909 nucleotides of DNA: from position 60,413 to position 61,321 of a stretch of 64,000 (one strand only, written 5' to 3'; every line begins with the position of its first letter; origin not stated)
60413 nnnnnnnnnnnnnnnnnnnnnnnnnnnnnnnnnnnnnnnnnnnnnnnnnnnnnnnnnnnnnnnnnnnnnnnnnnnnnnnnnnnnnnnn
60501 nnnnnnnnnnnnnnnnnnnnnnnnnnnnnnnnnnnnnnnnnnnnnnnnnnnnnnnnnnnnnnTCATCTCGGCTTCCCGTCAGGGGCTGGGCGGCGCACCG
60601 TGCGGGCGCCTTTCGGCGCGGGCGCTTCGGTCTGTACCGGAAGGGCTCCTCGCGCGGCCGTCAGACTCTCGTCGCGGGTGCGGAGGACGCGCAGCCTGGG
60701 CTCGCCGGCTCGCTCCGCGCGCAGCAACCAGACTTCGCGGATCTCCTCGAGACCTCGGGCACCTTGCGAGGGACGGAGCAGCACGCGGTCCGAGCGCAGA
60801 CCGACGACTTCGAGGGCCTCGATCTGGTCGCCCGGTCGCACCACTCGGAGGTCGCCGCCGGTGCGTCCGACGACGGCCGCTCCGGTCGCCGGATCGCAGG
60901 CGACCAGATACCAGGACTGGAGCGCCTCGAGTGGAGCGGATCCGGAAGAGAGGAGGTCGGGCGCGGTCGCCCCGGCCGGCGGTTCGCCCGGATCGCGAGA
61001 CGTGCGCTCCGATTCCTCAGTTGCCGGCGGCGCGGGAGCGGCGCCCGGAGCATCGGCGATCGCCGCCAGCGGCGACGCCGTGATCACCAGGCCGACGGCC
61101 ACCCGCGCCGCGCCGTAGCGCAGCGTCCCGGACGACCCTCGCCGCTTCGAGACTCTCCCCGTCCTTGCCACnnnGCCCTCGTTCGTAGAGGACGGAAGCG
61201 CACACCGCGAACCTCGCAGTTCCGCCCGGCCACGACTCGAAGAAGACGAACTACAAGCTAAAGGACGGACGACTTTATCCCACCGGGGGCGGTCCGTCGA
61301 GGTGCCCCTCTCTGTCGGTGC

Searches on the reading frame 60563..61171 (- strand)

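Call 37: search_protein_families(library=pfam, proteins=[window:60563-61171:-], max_evalue=0.001)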
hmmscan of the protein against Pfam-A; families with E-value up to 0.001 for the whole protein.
window:60563-61171:- (202 aa): 0 families

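Call 70: search_protein_families(library=ncbifam, proteins=[window:60563-61171:-], max_evalue=0.001)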
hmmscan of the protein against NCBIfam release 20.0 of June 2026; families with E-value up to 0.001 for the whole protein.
window:60563-61171:- (202 aa): 1 family
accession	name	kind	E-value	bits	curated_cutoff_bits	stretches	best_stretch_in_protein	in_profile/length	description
NF041515.1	GspC_delta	equivalog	0.00047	20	150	1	57-142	77-159/311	type II secretion system protein GspC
